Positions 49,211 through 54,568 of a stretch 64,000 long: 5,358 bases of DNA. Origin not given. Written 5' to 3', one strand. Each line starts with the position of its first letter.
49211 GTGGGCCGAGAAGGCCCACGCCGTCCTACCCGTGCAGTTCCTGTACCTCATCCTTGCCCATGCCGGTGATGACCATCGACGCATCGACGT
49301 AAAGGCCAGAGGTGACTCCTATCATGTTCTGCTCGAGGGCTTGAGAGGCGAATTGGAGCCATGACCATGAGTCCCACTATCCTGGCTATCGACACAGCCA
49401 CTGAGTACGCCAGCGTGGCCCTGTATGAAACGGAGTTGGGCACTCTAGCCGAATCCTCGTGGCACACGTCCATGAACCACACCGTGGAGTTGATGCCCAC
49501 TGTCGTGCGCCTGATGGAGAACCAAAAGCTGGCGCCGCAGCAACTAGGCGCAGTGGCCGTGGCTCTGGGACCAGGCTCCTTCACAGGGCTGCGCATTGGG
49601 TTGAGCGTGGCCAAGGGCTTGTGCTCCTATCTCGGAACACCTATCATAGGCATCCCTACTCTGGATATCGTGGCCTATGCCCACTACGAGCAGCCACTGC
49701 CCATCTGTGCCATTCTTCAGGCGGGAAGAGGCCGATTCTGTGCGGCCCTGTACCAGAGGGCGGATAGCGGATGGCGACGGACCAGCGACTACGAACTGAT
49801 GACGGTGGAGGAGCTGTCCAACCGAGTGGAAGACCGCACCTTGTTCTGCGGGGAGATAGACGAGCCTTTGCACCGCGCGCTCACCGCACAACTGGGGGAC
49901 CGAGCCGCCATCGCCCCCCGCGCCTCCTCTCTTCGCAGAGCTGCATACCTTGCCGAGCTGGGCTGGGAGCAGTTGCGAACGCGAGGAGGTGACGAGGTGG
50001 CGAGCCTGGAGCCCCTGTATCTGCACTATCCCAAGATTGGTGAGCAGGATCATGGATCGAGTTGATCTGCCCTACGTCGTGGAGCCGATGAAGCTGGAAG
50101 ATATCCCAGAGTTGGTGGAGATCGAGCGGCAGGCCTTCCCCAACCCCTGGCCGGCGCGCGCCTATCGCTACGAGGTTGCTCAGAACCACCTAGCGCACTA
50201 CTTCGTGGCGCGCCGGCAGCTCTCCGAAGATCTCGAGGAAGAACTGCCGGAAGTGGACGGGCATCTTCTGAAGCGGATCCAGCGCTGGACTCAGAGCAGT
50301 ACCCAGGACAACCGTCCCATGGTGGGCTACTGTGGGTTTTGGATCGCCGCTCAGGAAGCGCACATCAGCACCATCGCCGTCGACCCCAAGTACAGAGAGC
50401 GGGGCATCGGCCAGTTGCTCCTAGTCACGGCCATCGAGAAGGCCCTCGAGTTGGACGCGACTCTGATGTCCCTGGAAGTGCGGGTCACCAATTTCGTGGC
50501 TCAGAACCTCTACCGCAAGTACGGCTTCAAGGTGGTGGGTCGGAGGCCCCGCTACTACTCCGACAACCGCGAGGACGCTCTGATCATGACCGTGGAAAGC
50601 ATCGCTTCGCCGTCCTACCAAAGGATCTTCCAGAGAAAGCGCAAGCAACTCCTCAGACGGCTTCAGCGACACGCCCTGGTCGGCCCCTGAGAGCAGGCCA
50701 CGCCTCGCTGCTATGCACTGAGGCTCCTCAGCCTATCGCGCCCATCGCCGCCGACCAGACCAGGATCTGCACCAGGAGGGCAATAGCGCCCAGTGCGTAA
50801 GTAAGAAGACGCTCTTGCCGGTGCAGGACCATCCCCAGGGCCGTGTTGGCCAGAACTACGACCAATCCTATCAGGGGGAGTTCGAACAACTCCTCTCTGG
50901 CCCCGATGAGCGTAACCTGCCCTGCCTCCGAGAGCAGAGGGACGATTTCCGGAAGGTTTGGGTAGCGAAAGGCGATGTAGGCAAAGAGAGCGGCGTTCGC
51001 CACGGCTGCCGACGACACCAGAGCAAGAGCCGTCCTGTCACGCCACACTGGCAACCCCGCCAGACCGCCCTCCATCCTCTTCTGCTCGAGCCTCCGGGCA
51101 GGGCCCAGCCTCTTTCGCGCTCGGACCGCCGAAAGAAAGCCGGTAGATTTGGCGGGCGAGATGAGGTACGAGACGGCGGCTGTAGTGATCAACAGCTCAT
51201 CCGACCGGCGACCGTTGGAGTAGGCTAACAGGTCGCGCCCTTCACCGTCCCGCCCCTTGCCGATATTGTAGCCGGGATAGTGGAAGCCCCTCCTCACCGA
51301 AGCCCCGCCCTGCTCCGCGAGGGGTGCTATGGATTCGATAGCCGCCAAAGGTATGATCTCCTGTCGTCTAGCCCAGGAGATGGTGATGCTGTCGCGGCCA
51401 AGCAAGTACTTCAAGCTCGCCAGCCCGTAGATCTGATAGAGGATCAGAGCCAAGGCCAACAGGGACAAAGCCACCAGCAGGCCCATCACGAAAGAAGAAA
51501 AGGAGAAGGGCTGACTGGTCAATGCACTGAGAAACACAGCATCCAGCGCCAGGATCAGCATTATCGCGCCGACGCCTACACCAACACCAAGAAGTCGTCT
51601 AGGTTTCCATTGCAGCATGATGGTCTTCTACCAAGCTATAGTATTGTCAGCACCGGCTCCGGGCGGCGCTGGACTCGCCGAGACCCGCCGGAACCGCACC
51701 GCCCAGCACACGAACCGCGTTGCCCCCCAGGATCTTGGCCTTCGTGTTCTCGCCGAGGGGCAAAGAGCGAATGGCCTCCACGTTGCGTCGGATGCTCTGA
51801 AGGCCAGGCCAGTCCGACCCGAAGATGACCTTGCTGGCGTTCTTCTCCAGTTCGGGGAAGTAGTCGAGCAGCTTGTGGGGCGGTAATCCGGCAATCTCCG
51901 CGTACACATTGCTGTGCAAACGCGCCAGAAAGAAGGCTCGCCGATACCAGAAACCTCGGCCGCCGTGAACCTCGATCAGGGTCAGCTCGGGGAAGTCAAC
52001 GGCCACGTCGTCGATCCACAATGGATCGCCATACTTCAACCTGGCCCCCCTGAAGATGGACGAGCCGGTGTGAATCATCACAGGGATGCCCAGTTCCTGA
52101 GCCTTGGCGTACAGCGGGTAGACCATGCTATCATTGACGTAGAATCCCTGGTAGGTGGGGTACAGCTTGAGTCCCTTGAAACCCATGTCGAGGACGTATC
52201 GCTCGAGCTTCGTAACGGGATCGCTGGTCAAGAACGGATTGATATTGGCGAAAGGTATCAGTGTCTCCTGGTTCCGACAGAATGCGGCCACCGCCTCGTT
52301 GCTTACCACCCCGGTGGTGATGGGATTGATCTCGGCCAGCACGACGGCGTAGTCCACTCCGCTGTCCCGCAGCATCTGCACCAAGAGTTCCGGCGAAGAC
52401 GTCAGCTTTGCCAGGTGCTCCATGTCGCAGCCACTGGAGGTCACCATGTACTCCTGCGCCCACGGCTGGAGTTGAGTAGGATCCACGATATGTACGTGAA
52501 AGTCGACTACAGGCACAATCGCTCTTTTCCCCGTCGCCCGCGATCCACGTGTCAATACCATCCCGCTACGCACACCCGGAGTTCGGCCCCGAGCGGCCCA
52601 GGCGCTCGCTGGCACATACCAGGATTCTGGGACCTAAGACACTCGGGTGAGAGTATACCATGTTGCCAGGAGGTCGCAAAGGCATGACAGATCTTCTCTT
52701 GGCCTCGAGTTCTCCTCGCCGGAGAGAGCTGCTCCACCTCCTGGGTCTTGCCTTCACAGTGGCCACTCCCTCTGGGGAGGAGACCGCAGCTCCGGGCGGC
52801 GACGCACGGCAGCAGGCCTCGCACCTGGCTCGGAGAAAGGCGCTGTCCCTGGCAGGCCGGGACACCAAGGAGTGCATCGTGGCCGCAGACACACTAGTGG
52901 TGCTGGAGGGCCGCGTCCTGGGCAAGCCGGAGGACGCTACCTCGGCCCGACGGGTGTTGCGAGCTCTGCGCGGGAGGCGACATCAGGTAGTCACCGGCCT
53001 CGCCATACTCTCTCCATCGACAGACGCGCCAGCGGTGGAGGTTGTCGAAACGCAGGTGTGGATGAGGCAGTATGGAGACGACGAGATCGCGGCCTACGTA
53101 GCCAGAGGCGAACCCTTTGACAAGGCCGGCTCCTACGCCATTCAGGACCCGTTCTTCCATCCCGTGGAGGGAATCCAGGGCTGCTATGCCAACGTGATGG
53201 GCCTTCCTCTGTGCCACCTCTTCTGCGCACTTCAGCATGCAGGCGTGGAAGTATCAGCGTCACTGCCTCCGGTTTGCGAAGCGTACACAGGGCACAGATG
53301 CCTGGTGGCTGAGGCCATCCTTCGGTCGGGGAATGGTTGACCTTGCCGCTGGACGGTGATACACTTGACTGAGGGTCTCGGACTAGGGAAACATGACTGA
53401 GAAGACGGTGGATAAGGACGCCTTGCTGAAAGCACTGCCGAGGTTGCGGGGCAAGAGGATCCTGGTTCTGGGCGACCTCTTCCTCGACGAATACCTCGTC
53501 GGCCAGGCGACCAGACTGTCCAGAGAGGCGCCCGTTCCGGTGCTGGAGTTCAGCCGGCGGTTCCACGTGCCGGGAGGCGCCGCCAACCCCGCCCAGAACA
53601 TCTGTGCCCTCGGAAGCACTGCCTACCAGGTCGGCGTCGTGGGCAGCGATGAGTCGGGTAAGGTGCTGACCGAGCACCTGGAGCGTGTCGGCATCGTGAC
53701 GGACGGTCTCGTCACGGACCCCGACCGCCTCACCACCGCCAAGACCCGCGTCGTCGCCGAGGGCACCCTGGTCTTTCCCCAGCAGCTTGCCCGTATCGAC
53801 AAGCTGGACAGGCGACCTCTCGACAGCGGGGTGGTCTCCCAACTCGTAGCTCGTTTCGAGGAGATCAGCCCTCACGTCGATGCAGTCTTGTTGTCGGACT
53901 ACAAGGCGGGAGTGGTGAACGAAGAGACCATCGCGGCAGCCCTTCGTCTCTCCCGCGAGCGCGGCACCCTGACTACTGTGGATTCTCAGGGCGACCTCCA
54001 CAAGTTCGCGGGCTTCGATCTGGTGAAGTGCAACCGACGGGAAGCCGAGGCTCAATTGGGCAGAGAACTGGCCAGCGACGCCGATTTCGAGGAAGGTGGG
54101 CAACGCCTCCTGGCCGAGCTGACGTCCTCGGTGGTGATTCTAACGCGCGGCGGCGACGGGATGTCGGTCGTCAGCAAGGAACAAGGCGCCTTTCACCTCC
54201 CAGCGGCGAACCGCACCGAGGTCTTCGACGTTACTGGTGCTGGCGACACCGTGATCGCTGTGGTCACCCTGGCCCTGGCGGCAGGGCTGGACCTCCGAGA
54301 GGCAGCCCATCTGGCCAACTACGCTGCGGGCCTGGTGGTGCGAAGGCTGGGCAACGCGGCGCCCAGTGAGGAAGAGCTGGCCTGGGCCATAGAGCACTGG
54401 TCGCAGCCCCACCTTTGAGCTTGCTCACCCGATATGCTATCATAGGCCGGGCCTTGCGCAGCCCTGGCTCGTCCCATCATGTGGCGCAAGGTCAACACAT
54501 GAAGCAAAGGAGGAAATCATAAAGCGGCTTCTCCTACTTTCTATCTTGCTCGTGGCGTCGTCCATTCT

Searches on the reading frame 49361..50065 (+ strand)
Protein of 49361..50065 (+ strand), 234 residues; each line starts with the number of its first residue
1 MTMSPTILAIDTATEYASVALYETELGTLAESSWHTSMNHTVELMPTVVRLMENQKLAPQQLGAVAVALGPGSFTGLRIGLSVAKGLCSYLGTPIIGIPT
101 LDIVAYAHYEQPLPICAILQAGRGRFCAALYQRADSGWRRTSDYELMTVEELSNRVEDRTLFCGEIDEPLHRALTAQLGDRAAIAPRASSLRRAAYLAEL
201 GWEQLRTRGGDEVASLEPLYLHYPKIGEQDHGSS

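Call 11: search_protein_families(library=pfam, proteins=[window:49361-50065:+], max_evalue=0.001)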
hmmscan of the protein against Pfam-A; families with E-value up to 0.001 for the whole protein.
window:49361-50065:+ (234 aa): 1 family
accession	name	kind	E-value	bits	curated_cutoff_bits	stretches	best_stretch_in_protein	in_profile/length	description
PF00814.31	TsaD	-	5e-25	89.1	24.8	1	36-153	25-148/264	tRNA N6-adenosine threonylcarbamoyltransferase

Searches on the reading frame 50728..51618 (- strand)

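Call 11: search_protein_families(library=pfam, proteins=[window:50728-51618:-], max_evalue=0.001)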
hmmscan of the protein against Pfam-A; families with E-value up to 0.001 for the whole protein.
window:50728-51618:- (296 aa): 1 family
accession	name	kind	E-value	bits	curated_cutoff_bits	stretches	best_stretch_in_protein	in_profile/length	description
PF10882.14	bPH_5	-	4.2e-09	36.8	22.5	1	70-168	2-99/100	Bacterial PH domain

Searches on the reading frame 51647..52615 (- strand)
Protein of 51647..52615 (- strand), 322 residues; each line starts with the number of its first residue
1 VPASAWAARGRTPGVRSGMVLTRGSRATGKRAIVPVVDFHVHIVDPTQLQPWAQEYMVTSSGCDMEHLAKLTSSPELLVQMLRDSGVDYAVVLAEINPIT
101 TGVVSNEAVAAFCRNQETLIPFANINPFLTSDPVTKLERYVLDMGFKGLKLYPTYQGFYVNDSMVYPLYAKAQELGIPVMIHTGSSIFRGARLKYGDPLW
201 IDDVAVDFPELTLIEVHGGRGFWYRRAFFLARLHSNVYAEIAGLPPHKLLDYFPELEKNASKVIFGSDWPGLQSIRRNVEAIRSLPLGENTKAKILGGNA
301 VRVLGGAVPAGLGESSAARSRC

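Call 11: search_protein_families(library=pfam, proteins=[window:51647-52615:-], max_evalue=0.001)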
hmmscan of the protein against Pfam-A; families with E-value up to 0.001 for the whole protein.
window:51647-52615:- (322 aa): 1 family
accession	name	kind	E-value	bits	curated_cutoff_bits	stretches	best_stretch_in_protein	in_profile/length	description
PF04909.20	Amidohydro_2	-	6.1e-36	125.1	26.4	1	37-305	1-288/289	Amidohydrolase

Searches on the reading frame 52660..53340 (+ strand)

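Call 11: search_protein_families(library=pfam, proteins=[window:52660-53340:+], max_evalue=0.001)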
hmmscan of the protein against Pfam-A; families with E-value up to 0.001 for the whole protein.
window:52660-53340:+ (226 aa): 1 family
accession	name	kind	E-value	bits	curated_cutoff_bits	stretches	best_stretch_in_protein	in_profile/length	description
PF02545.19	Maf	-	2e-54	184.5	27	1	12-193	2-186/187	Maf-like protein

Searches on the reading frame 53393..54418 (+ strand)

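Call 11: search_protein_families(library=pfam, proteins=[window:53393-54418:+], max_evalue=0.001)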
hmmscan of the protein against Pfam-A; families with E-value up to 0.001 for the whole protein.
window:53393-54418:+ (341 aa): 3 families
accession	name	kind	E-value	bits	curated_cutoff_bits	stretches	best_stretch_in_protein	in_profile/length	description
PF00294.29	PfkB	-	3.4e-40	138.7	25.8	1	39-326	18-300/302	pfkB family carbohydrate kinase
PF08543.17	Phos_pyr_kin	-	8.7e-08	32.3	27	1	208-309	120-225/246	Phosphomethylpyrimidine kinase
PF25270.1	Khk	-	8.9e-05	22.3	35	1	201-331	235-360/365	Prokaryotic ketohexokinase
